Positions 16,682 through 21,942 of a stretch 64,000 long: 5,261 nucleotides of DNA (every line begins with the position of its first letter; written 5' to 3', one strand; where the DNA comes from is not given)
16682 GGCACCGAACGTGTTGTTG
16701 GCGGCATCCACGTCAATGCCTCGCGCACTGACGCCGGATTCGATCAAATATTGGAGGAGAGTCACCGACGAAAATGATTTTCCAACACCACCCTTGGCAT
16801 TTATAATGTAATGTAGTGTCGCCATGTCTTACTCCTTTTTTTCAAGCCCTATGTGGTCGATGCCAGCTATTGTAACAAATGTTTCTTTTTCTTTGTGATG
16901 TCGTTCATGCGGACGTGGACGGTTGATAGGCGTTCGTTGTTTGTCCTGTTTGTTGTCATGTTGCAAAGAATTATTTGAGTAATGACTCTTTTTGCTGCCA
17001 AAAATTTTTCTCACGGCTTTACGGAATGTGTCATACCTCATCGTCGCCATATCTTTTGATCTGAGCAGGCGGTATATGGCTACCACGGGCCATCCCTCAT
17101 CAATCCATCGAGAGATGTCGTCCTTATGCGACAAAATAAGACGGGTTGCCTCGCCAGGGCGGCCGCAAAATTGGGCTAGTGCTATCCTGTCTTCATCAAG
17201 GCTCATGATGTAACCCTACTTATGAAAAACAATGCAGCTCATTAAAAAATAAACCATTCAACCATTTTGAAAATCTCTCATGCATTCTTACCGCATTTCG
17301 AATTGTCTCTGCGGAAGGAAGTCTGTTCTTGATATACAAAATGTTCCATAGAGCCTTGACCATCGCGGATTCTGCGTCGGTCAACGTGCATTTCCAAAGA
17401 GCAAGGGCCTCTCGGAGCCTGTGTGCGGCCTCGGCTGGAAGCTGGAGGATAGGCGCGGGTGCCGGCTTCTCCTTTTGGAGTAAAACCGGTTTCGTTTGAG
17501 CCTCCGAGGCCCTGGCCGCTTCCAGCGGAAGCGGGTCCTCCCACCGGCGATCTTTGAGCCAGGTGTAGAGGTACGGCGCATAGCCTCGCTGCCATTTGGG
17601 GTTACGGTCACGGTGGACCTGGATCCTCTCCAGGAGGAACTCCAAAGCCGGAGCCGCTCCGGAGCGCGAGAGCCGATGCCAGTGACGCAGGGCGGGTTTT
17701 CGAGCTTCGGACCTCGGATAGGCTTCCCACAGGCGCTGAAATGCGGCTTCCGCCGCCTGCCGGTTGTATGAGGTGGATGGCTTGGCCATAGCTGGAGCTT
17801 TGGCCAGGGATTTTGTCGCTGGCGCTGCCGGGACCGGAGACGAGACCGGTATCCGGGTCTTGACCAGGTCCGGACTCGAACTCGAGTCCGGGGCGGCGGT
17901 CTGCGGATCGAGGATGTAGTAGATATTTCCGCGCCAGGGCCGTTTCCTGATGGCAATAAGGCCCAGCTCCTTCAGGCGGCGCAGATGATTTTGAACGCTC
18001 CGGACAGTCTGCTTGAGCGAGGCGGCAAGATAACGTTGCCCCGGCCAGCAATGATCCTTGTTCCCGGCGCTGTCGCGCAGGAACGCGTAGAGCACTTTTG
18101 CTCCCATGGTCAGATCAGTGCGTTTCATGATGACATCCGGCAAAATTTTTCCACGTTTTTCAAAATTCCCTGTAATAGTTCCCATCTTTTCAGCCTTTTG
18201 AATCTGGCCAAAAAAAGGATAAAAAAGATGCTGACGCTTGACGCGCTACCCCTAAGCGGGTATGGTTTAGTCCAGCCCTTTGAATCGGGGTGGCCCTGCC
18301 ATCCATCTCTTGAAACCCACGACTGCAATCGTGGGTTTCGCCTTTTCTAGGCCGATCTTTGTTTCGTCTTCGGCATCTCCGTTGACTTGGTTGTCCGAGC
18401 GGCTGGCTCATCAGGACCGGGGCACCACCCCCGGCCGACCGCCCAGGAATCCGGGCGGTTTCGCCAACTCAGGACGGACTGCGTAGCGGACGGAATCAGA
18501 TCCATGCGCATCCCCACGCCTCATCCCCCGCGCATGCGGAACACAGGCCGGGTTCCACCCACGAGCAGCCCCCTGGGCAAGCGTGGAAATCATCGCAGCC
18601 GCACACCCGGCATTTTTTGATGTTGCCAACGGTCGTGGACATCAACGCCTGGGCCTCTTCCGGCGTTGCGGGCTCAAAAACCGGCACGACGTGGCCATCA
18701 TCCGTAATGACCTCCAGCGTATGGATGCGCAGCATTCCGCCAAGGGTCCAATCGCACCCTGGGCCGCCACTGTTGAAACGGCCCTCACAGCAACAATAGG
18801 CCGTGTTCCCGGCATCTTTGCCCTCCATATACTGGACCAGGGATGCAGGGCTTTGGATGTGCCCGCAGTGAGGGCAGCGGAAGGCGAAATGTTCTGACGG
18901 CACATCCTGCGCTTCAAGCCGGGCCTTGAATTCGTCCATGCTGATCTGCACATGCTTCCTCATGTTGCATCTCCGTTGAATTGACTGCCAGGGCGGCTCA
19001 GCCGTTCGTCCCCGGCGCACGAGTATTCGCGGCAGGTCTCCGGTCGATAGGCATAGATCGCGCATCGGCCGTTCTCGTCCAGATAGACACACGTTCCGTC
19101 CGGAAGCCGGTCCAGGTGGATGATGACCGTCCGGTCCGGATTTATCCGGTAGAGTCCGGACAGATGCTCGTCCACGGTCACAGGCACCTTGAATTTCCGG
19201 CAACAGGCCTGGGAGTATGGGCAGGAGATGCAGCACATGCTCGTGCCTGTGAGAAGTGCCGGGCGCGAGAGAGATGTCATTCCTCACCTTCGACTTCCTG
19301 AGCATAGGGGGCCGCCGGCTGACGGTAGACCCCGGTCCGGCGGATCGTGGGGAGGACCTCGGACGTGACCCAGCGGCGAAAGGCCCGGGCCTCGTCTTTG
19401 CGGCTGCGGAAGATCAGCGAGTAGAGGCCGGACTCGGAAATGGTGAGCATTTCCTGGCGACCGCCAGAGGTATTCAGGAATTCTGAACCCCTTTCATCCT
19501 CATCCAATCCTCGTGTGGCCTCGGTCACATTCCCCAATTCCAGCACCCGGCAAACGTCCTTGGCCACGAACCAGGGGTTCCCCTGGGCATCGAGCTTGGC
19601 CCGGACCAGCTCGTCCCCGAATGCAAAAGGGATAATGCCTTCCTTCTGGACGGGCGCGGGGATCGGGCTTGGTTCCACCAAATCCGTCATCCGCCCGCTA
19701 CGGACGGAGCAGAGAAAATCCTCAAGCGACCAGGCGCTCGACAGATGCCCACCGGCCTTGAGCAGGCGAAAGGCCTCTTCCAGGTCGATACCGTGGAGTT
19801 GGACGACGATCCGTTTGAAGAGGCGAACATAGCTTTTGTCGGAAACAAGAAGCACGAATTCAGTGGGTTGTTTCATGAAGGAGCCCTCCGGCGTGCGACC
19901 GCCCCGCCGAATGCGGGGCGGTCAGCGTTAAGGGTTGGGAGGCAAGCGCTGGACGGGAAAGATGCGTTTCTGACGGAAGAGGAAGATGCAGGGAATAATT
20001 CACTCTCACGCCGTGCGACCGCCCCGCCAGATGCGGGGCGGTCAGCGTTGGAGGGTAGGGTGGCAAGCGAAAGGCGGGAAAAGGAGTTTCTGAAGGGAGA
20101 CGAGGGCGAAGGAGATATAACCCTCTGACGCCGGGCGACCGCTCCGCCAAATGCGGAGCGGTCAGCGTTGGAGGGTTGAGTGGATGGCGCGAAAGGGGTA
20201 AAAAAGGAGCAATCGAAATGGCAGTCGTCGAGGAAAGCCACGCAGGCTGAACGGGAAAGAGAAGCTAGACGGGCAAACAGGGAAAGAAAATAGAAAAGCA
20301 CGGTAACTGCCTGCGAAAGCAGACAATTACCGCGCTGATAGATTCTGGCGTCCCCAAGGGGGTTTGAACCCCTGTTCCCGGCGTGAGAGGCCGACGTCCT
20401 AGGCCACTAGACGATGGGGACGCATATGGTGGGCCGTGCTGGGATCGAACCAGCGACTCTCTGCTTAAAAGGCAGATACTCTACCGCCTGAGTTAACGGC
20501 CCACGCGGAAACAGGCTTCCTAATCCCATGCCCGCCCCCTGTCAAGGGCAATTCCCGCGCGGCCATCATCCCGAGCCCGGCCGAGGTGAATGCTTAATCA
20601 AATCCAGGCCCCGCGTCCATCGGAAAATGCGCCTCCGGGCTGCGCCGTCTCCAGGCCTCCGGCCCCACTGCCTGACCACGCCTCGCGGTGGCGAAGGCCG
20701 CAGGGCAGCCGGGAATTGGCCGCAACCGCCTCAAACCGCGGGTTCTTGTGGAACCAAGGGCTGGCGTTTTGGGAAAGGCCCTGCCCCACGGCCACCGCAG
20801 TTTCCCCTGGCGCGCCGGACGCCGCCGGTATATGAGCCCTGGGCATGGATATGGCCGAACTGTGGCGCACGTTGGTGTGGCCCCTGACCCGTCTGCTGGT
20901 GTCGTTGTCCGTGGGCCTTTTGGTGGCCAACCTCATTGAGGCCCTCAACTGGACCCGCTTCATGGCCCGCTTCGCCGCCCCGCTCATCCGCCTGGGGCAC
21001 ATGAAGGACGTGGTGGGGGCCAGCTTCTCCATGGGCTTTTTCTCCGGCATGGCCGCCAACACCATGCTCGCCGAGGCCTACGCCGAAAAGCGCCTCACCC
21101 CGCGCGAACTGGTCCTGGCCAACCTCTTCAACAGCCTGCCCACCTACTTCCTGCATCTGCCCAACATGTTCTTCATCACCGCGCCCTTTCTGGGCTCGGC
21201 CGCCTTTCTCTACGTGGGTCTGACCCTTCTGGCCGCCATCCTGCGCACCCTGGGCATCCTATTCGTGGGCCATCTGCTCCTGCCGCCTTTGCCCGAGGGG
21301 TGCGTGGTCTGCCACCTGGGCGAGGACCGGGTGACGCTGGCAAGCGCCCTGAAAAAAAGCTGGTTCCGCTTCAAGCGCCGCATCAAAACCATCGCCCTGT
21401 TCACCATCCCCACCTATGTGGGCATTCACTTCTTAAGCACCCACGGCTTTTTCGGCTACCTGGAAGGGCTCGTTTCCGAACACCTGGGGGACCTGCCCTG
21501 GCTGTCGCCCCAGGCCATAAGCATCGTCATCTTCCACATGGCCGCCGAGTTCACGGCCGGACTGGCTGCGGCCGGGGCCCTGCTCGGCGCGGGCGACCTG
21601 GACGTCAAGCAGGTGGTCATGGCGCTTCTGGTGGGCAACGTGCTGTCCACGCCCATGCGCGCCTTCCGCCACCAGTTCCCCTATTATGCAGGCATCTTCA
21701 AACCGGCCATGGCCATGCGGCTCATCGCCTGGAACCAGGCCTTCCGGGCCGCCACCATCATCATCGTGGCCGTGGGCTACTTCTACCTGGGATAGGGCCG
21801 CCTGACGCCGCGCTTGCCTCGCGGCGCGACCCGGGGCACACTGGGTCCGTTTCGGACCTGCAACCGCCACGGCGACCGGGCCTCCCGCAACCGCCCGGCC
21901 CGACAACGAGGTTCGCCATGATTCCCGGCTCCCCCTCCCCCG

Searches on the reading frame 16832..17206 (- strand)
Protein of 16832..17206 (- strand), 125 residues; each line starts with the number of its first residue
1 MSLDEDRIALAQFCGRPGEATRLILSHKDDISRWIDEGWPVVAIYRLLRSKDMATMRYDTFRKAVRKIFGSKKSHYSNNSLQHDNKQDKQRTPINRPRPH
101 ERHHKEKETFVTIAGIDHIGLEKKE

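Call 5: search_protein_families(library=pfam, proteins=[window:16832-17206:-], max_evalue=0.01)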
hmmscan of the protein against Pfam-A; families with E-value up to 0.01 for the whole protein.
window:16832-17206:- (125 aa): 2 families
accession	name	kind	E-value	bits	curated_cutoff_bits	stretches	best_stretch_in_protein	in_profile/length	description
PF17273.7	DUF5338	-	3.8e-08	33.8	25.9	1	16-67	17-68/69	Family of unknown function (DUF5338)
PF17182.10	OSK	-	0.005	16.5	27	1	29-82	136-188/202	OSK domain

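Call 97: search_protein_families(library=ncbifam, proteins=[window:16832-17206:-], max_evalue=0.001)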
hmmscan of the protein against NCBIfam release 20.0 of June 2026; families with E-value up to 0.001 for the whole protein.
window:16832-17206:- (125 aa): 0 families

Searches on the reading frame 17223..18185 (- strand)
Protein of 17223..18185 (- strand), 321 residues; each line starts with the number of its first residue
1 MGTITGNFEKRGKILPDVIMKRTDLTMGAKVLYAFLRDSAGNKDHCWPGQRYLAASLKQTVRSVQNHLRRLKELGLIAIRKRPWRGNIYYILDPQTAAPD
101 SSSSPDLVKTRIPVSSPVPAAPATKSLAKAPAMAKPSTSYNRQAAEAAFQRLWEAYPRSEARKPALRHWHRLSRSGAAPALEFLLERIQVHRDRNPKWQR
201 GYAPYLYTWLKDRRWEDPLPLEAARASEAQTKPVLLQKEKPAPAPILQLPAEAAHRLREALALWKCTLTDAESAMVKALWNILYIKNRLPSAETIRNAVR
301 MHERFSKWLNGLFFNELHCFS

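Call 5: search_protein_families(library=pfam, proteins=[window:17223-18185:-], max_evalue=0.01)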
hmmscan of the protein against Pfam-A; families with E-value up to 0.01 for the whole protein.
window:17223-18185:- (321 aa): 1 family
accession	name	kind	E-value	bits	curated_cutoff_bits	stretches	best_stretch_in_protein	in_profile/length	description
PF13730.12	HTH_36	-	3e-13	49.8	25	1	24-77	2-55/55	Helix-turn-helix domain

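Call 51: search_protein_families(library=ncbifam, proteins=[window:17223-18185:-], max_evalue=0.01)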
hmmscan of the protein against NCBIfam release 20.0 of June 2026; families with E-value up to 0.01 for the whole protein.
window:17223-18185:- (321 aa): 0 families

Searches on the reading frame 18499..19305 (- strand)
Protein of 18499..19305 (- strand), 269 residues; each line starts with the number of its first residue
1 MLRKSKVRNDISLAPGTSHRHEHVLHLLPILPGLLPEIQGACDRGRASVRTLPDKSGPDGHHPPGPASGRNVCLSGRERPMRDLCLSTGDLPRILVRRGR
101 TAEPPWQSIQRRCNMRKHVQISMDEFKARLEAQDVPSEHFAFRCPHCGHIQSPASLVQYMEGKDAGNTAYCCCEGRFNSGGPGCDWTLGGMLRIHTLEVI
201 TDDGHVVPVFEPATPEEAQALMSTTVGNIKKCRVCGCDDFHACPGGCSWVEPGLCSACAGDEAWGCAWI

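Call 5: search_protein_families(library=pfam, proteins=[window:18499-19305:-], max_evalue=0.01)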
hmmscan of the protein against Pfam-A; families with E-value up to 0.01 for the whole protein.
window:18499-19305:- (269 aa): 1 family
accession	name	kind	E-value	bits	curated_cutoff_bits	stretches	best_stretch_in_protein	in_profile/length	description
PF05876.18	GpA_ATPase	-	0.0017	18.5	25.6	1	137-173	190-227/247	Phage terminase large subunit gpA, ATPase domain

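Call 51: search_protein_families(library=ncbifam, proteins=[window:18499-19305:-], max_evalue=0.01)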
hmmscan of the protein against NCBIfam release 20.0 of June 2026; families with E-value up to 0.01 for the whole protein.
window:18499-19305:- (269 aa): 1 family
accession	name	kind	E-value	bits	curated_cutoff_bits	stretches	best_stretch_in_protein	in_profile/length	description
NF041591.1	CxxC_VVA0879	subfamily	2.4e-20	72.4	37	1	123-213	2-101/101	VVA0879 family protein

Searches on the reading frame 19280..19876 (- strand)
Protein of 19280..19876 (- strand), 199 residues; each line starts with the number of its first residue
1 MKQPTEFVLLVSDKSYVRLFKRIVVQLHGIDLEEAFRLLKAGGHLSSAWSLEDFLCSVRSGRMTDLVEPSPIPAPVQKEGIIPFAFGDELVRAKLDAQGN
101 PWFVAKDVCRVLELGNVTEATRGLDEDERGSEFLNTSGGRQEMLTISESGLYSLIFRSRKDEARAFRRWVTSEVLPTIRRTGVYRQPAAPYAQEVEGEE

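Call 39: search_protein_families(library=pfam, proteins=[window:19280-19876:-], max_evalue=0.1)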
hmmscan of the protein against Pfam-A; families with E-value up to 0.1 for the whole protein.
window:19280-19876:- (199 aa): 1 family
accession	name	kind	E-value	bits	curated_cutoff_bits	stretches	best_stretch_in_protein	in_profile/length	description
PF02498.22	Bro-N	-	3.2e-22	79.4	25.6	1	95-176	6-96/96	BRO family, N-terminal domain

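Call 97: search_protein_families(library=ncbifam, proteins=[window:19280-19876:-], max_evalue=0.001)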
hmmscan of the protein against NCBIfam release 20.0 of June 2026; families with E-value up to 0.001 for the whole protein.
window:19280-19876:- (199 aa): 0 families

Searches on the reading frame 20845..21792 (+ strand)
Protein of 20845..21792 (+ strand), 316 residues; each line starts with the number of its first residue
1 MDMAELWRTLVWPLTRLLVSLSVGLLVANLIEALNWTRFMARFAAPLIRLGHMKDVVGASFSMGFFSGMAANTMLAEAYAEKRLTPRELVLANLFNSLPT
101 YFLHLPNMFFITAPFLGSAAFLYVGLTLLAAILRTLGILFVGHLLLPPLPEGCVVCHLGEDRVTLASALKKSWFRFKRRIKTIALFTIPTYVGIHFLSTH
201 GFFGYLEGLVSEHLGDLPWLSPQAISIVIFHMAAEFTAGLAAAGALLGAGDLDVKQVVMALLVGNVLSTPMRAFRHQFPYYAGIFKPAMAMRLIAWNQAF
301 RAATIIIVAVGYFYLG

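Call 52: list_cluster_members(proteins=[window:20845-21792:+, window:42679-43689:+, window:57604-58857:+, window:50080-51495:-, window:48313-49671:-, window:54538-56541:-, window:28799-31303:-, window:26545-28578:-, window:11486-13891:-, window:8076-8780:-])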
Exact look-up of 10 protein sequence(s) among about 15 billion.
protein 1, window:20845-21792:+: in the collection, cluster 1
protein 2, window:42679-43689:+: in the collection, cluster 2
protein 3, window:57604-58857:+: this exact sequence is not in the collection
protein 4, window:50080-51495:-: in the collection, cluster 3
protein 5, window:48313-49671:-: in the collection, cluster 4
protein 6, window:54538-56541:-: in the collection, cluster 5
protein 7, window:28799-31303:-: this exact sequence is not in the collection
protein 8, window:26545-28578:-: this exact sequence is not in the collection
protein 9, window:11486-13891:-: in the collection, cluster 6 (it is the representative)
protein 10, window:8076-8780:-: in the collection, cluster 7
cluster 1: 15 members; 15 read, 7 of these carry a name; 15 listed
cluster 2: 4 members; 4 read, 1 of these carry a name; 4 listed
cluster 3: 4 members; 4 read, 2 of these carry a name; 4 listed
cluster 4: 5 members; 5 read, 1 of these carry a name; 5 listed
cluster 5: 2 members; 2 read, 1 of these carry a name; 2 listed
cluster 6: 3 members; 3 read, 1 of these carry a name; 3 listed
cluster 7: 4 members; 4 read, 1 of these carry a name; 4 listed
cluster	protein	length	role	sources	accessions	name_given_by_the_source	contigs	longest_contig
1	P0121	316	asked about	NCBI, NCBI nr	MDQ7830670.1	MAG: hypothetical protein RDU30_02975 [Desulfovibrionaceae bacterium] | hypothetical protein [Desulfovibrionaceae bacterium]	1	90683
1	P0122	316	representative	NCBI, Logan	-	-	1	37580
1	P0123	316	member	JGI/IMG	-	hypothetical protein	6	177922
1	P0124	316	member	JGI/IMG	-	hypothetical protein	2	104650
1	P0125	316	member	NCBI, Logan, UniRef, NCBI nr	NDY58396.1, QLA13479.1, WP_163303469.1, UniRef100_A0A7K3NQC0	hypothetical protein G3N56_16815 [Desulfovibrio sulfodismutans] | Nucleoside recognition protein n=1 Tax=Desulfolutivibrio sulfodismutans TaxID=63561 ... | hypothetical protein [Desulfolutivibrio sulfodismutans]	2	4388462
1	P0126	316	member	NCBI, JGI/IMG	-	hypothetical protein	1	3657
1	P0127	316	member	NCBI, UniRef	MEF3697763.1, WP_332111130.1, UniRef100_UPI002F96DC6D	hypothetical protein [Desulfolutivibrio sp.] | hypothetical protein n=1 Tax=Desulfolutivibrio sp. TaxID=2773296 RepID=UPI002F96DC6D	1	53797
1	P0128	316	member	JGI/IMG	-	hypothetical protein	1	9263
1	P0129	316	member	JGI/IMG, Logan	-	-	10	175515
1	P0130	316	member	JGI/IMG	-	-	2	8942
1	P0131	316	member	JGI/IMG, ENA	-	-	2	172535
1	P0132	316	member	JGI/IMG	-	-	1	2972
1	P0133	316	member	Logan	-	-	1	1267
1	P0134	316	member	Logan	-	-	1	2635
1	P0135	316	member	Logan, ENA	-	-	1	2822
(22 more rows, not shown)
